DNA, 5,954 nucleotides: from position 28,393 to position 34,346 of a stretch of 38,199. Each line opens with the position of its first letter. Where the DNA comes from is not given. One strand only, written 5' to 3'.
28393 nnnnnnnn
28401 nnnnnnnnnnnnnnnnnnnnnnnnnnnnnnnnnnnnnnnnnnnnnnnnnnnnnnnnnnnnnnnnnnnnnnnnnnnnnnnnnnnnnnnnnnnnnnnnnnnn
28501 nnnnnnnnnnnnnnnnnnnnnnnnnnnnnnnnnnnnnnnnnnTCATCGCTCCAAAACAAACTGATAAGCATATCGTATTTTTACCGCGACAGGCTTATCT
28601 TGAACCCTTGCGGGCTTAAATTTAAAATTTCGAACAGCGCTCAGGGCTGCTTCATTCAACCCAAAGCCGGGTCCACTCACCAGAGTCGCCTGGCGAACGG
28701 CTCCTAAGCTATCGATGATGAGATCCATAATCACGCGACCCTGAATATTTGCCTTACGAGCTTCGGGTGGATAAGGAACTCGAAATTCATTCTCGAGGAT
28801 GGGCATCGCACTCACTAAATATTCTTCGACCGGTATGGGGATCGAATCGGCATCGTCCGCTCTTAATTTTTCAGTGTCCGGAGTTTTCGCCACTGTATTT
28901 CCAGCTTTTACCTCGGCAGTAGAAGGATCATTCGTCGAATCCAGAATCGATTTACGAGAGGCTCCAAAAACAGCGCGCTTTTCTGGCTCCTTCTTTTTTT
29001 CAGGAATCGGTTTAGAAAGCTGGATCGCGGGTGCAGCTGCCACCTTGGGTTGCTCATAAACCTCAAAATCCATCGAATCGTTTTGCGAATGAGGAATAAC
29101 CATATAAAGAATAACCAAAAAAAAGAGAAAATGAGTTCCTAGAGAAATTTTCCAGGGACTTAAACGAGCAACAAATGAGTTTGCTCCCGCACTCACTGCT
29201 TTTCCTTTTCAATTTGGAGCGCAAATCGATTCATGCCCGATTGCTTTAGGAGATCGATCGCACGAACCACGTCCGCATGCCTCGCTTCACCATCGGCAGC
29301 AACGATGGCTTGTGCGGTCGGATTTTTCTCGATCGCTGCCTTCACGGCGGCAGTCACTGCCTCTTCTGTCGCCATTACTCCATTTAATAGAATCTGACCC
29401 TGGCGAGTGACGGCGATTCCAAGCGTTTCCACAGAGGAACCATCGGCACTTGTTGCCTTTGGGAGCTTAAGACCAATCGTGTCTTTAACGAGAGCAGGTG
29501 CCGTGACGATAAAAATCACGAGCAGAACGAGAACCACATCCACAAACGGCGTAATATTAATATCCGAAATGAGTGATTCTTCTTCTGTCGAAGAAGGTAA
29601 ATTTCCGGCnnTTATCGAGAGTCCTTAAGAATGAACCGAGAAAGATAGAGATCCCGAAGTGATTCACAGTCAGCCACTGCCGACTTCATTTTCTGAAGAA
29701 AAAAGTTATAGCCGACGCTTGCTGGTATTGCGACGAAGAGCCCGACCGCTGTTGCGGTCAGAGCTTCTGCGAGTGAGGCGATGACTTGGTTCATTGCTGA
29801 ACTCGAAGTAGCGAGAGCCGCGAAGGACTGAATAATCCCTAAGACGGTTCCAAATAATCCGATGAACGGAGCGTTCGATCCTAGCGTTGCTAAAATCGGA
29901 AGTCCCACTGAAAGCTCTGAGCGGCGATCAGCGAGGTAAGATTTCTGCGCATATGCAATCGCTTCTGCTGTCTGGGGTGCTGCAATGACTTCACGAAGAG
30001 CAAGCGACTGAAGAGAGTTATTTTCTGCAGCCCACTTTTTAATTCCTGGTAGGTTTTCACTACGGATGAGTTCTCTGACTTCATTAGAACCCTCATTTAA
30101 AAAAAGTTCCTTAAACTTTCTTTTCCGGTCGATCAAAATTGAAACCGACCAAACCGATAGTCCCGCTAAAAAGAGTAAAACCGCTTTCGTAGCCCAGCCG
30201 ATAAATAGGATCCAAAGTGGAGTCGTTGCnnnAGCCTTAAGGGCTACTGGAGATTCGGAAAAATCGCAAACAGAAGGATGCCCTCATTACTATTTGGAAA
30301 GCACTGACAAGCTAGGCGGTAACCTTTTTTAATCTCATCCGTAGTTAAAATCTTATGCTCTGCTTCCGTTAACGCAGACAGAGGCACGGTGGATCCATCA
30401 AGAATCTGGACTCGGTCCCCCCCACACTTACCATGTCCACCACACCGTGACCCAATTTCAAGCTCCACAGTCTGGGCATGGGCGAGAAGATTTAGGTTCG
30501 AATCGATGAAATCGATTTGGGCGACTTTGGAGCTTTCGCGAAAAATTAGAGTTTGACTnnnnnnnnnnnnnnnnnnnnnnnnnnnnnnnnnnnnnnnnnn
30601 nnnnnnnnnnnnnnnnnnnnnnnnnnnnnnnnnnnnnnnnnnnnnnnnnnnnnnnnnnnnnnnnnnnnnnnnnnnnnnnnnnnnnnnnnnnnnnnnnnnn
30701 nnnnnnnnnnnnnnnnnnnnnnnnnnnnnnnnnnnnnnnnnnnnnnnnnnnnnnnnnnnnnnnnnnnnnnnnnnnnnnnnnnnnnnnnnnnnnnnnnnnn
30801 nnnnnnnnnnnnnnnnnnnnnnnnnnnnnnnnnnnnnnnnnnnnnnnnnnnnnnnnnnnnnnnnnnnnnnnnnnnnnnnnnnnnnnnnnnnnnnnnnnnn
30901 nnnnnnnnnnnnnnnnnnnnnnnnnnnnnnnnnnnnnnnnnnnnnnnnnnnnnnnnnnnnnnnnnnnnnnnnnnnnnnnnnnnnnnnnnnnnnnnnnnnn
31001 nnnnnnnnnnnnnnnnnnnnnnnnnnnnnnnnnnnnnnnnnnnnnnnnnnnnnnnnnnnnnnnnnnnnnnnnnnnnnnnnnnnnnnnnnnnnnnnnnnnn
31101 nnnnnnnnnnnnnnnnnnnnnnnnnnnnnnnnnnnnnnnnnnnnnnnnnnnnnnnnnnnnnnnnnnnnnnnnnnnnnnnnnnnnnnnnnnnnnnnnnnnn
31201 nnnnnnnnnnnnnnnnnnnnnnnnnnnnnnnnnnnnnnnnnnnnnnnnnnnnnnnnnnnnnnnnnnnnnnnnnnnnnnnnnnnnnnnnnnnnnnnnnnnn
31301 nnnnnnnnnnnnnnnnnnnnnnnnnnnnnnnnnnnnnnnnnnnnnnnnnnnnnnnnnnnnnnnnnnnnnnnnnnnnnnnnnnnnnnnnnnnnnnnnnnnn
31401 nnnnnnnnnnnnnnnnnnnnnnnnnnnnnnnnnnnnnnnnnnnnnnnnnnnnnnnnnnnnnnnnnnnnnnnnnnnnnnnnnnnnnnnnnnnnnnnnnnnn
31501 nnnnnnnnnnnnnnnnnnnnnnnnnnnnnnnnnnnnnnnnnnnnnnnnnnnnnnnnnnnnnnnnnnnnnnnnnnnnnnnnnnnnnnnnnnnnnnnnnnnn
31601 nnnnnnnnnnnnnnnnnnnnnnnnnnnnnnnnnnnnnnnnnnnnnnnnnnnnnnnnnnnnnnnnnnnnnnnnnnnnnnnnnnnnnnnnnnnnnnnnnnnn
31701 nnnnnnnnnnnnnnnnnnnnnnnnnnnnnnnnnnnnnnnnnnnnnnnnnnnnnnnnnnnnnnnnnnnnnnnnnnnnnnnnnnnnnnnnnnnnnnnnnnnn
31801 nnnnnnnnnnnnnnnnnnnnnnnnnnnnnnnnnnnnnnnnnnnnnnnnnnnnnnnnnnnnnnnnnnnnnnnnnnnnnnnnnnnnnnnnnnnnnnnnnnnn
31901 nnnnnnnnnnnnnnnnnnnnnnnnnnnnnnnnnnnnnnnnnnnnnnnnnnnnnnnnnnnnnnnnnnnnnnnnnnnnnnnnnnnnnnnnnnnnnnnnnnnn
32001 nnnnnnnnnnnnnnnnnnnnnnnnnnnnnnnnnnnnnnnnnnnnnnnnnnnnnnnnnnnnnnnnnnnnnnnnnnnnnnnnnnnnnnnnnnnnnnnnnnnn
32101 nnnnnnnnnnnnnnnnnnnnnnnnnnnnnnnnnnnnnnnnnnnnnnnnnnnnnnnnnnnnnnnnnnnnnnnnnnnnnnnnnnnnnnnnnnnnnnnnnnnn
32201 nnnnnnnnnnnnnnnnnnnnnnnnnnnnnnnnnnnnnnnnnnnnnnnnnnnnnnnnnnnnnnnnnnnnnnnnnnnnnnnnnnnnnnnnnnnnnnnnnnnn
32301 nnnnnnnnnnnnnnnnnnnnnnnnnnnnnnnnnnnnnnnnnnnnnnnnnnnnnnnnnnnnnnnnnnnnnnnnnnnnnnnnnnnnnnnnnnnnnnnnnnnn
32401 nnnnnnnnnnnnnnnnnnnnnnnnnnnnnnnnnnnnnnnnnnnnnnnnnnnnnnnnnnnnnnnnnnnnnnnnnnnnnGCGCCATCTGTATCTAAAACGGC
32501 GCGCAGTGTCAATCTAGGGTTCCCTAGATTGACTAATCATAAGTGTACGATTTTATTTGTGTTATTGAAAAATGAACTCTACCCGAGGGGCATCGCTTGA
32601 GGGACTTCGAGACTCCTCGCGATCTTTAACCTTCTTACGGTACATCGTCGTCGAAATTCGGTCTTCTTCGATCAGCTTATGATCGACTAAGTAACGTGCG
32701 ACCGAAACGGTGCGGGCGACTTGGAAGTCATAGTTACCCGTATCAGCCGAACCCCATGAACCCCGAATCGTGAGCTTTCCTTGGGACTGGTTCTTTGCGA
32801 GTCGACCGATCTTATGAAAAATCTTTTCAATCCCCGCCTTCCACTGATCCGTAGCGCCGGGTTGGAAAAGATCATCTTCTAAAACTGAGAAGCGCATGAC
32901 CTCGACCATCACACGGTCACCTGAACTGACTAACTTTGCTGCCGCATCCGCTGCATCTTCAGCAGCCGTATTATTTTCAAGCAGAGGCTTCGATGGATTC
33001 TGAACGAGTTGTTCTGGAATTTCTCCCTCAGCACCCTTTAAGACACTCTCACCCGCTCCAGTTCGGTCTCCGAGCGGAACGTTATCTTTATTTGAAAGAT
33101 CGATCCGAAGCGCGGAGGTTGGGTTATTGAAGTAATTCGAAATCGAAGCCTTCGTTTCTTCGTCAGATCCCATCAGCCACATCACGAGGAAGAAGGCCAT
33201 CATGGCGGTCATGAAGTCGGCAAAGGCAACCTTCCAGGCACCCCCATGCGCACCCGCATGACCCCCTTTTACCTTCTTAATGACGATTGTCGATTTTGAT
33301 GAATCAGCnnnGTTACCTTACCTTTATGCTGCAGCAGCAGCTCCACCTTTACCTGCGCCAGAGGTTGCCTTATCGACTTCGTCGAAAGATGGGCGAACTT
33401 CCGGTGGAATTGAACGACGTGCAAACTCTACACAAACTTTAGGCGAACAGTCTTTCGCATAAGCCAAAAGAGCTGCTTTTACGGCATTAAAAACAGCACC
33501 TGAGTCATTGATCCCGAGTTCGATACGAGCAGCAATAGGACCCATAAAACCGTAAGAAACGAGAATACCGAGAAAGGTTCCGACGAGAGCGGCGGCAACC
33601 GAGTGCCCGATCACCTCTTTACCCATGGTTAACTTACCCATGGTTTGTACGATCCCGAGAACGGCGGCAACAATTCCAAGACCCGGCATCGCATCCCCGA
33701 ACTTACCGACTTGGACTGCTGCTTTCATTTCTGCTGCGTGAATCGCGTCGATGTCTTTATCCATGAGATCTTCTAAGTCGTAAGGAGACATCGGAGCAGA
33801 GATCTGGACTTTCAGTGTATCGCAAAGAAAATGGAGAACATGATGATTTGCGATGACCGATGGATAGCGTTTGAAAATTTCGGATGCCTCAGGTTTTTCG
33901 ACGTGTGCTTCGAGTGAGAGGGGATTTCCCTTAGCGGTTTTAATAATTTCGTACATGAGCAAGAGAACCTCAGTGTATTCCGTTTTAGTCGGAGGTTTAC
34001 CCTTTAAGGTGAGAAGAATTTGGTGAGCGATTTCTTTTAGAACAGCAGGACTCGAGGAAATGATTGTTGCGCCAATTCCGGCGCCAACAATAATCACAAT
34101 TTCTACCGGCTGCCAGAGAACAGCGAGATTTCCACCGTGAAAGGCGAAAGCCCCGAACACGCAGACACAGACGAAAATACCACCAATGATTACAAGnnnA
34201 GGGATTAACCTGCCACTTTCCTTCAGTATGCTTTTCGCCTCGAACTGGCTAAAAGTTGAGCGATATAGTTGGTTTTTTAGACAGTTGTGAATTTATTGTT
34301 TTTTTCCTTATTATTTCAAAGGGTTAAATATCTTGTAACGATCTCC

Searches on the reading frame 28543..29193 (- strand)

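Call 44: search_protein_families(library=pfam, proteins=[window:28543-29193:-], max_evalue=0.001)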
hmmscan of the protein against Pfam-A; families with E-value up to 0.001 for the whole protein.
window:28543-29193:- (216 aa): 1 family
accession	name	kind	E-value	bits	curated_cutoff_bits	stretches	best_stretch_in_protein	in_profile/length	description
PF03544.19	TonB_C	-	2.9e-16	60.1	24.6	1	140-213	4-78/79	Gram-negative bacterial TonB protein C-terminal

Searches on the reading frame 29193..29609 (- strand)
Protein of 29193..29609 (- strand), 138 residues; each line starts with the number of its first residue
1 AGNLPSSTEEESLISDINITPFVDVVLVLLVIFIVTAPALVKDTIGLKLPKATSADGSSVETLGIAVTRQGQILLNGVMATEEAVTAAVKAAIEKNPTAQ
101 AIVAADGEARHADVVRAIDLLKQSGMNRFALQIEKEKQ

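Call 101: search_protein_families(library=pfam, proteins=[window:29193-29609:-], max_evalue=0.001)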
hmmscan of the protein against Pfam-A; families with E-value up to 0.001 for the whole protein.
window:29193-29609:- (138 aa): 1 family
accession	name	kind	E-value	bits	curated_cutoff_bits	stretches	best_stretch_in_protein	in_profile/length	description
PF02472.21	ExbD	-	1.4e-26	93.5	25.4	1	13-135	4-127/128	Biopolymer transport protein ExbD/TolR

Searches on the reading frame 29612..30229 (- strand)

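Call 101: search_protein_families(library=pfam, proteins=[window:29612-30229:-], max_evalue=0.001)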
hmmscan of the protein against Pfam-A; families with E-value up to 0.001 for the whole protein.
window:29612-30229:- (205 aa): 1 family
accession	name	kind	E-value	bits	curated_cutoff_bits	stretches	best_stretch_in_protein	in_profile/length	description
PF01618.21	MotA_ExbB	-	2.1e-28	99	22.9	1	83-189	19-126/127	MotA/TolQ/ExbB proton channel family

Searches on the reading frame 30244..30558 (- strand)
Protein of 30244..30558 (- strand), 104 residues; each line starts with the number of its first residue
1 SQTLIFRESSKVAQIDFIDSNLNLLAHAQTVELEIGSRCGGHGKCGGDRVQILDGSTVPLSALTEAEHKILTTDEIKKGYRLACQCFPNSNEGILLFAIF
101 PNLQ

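Call 101: search_protein_families(library=pfam, proteins=[window:30244-30558:-], max_evalue=0.001)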
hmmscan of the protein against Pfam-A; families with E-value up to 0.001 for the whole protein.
window:30244-30558:- (104 aa): 1 family
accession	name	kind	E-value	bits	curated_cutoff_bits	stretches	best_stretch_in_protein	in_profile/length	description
PF00111.32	Fer2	-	1.9e-05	25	21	1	21-88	15-76/77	2Fe-2S iron-sulfur cluster binding domain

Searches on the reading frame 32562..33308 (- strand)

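Call 101: search_protein_families(library=pfam, proteins=[window:32562-33308:-], max_evalue=0.001)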
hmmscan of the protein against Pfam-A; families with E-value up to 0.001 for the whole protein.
window:32562-33308:- (248 aa): 1 family
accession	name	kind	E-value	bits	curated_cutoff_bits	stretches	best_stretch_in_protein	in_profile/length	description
PF13677.11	MotB_plug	-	6.2e-18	64.6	24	1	12-63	3-57/58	Membrane MotB of proton-channel complex MotA/MotB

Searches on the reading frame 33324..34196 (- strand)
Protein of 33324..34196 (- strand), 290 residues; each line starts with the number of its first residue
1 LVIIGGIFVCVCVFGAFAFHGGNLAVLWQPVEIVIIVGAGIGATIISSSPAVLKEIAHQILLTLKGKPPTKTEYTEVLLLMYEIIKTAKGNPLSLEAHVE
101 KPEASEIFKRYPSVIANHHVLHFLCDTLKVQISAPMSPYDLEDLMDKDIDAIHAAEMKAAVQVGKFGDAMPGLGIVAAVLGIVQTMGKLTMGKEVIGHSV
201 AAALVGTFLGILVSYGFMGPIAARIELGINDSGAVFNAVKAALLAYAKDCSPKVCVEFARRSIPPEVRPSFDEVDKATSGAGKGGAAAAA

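Call 101: search_protein_families(library=pfam, proteins=[window:33324-34196:-], max_evalue=0.001)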
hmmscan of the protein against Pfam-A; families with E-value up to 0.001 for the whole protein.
window:33324-34196:- (290 aa): 2 families
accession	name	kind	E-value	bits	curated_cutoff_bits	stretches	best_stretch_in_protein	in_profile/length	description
PF20560.3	MotA_N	-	5.3e-28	97.5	27.3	1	3-89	1-88/91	Motility protein A N-terminal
PF01618.21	MotA_ExbB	-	1.8e-10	41.1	22.9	1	131-225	17-114/127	MotA/TolQ/ExbB proton channel family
